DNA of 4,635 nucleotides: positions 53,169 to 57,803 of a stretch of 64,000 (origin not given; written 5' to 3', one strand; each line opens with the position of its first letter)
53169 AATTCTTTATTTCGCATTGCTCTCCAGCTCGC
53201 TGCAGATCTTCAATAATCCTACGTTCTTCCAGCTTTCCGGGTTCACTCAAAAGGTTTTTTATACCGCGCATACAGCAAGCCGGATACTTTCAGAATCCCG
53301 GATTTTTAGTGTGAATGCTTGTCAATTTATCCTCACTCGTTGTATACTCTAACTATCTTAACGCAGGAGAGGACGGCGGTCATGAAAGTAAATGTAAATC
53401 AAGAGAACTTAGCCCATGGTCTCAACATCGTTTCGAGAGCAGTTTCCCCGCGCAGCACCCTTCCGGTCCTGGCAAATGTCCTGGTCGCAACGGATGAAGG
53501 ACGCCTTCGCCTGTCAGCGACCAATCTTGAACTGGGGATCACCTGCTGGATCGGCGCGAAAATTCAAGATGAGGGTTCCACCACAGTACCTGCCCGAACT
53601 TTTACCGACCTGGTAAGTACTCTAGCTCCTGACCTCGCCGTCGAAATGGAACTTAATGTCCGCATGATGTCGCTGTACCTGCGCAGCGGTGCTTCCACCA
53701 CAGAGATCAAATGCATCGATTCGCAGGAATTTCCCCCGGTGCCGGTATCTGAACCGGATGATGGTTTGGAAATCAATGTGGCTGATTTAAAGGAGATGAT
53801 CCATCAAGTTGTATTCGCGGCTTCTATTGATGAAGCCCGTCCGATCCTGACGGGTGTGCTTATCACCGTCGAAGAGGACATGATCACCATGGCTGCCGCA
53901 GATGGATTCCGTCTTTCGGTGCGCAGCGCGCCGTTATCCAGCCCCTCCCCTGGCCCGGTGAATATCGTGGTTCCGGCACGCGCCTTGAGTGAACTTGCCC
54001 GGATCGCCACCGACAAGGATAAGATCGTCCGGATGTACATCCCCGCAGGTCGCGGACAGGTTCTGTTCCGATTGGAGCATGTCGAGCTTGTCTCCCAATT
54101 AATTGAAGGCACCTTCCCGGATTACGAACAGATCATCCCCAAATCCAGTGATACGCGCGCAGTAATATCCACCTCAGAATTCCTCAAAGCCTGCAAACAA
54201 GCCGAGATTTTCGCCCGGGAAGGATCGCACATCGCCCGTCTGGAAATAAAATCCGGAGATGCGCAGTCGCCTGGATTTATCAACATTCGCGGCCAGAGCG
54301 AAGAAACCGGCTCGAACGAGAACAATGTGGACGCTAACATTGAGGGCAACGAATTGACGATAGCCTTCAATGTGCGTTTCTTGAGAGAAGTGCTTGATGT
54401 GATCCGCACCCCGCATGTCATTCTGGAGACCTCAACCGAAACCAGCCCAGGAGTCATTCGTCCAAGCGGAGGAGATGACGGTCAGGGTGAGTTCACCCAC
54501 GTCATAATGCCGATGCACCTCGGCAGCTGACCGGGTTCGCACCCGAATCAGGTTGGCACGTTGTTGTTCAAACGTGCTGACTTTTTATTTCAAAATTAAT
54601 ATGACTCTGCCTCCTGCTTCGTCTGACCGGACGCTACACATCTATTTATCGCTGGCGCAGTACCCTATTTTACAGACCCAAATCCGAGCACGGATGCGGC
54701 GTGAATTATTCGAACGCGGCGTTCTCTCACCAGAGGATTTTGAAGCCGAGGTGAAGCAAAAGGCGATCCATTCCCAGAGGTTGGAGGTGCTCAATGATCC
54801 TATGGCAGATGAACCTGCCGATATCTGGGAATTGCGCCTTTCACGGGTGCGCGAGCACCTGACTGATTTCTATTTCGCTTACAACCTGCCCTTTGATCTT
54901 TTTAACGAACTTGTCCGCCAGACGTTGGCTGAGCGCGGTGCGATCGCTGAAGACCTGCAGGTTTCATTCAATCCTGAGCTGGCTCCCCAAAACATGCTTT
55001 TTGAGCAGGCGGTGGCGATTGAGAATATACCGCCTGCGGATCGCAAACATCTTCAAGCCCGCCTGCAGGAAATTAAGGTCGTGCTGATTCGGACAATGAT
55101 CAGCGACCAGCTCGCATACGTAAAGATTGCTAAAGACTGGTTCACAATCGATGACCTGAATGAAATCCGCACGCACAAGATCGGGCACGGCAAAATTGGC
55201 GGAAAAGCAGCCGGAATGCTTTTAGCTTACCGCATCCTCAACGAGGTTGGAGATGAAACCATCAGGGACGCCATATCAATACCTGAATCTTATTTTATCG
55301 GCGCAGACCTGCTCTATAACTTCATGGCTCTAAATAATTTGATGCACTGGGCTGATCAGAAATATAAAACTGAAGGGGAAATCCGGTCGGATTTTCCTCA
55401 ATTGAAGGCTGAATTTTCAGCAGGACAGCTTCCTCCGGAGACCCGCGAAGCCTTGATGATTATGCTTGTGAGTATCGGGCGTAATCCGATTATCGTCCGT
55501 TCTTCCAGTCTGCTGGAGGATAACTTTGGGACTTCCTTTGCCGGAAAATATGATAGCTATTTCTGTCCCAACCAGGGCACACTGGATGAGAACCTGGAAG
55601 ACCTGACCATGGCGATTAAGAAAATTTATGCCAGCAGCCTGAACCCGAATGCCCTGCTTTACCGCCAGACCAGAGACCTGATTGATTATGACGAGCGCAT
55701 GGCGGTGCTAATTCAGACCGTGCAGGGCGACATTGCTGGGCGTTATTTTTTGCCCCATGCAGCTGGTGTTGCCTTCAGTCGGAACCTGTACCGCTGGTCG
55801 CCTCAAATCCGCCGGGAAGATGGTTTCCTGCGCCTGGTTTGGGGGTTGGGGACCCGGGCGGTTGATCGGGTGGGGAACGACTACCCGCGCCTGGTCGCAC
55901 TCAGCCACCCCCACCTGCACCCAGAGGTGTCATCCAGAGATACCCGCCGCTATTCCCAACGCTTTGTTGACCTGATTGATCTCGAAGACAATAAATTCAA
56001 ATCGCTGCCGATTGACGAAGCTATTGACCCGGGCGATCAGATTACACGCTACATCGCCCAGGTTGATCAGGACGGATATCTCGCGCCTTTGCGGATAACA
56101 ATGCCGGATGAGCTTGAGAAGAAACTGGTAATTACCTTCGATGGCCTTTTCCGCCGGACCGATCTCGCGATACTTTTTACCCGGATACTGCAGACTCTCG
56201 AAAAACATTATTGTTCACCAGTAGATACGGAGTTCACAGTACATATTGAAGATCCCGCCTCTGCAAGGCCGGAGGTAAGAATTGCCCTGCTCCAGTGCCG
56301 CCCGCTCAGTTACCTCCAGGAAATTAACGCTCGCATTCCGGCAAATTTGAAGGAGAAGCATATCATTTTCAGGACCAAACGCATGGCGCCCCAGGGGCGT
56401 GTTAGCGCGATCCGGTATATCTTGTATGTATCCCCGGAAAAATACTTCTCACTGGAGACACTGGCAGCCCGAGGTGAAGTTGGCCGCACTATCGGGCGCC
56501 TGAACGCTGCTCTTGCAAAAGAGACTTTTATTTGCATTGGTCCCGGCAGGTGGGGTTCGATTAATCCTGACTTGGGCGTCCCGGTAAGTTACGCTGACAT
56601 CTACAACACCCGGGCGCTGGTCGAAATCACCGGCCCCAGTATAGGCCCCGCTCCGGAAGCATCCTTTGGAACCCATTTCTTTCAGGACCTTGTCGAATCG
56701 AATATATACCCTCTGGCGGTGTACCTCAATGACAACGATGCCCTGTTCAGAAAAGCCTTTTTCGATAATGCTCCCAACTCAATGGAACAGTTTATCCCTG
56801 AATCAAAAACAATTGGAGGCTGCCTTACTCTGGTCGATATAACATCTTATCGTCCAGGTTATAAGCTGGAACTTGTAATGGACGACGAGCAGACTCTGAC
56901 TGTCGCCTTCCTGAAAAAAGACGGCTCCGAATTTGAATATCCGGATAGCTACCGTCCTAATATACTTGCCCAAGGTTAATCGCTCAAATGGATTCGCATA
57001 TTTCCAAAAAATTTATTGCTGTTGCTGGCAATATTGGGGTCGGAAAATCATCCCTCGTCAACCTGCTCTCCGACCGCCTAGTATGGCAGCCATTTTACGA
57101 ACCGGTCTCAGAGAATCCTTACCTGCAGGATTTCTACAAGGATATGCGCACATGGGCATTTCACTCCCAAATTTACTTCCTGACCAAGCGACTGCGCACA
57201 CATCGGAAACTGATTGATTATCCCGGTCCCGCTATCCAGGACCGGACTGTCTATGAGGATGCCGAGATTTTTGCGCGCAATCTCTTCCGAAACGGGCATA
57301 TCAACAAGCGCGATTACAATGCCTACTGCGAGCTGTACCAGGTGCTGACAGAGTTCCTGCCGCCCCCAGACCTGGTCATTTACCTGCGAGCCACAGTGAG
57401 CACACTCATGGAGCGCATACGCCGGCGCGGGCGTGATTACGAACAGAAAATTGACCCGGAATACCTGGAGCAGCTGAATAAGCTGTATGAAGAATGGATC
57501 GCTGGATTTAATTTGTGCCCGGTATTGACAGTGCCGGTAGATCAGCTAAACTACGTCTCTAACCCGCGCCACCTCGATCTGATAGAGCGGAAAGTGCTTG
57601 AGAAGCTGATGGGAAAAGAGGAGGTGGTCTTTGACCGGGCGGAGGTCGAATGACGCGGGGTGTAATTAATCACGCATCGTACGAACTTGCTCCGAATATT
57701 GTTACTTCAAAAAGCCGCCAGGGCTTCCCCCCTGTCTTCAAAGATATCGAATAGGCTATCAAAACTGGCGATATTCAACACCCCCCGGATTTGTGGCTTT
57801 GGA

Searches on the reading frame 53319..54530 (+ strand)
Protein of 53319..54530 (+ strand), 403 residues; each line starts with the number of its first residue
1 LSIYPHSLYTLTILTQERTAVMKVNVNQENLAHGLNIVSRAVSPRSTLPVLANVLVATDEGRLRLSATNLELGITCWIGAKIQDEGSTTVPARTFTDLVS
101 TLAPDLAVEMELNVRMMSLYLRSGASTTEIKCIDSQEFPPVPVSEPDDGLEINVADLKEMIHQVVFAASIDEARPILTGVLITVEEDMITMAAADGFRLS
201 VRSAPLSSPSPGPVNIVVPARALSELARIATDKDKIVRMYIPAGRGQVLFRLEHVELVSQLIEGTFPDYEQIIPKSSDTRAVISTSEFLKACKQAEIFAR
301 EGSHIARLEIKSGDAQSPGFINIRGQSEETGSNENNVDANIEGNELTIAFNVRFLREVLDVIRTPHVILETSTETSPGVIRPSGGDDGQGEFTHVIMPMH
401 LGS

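Call 45: search_protein_families(library=pfam, proteins=[window:53319-54530:+], max_evalue=0.000001)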
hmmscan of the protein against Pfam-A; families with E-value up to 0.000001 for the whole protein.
window:53319-54530:+ (403 aa): 3 families
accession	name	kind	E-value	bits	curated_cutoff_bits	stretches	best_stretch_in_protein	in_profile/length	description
PF02767.21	DNA_pol3_beta_2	-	9.7e-34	116.6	27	1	152-268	2-116/116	DNA polymerase III beta subunit, central domain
PF00712.24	DNA_pol3_beta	-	5.4e-25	88.3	24.4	1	22-141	1-119/120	DNA polymerase III beta subunit, N-terminal domain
PF02768.20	DNA_pol3_beta_3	-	3.2e-22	79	27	1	271-399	2-120/121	DNA polymerase III beta subunit, C-terminal domain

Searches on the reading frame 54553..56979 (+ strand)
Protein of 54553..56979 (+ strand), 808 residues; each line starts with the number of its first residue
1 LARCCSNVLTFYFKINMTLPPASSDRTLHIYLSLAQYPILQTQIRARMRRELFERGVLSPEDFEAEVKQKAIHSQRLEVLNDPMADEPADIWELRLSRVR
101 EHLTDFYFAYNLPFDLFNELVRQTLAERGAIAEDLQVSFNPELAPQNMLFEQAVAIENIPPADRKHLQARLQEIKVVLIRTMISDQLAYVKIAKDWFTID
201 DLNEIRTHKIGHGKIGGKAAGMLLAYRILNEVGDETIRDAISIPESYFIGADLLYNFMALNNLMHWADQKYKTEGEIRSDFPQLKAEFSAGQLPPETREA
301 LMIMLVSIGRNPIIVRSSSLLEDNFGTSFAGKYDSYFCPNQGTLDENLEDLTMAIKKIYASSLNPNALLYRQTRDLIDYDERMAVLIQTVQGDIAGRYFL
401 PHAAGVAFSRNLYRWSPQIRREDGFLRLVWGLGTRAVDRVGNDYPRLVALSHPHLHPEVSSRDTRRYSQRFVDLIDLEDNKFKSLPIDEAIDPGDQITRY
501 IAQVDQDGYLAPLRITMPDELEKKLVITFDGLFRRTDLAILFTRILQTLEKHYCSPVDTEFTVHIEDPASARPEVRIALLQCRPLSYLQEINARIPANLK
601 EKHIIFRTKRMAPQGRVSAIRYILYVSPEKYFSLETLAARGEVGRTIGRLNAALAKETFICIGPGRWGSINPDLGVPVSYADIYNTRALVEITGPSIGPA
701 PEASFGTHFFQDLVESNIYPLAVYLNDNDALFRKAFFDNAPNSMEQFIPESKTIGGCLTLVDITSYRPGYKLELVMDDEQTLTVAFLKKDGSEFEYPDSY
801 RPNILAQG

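Call 45: search_protein_families(library=pfam, proteins=[window:54553-56979:+], max_evalue=0.000001)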
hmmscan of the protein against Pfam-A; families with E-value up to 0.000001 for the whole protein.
window:54553-56979:+ (808 aa): 1 family
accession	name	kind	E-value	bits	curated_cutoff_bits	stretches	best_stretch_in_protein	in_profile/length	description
PF01326.24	PPDK_N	-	4.9e-53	180.9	27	1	214-596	3-320/328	Pyruvate phosphate dikinase, AMP/ATP-binding domain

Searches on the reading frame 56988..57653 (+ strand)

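Call 46: search_protein_families(library=pfam, proteins=[window:56988-57653:+], max_evalue=0.000001)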
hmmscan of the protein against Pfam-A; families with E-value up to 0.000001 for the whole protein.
window:56988-57653:+ (221 aa): 1 family
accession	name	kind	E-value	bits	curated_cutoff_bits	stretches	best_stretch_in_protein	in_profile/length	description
PF01712.25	dNK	-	7.6e-55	186.3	27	1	10-203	1-198/203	Deoxynucleoside kinase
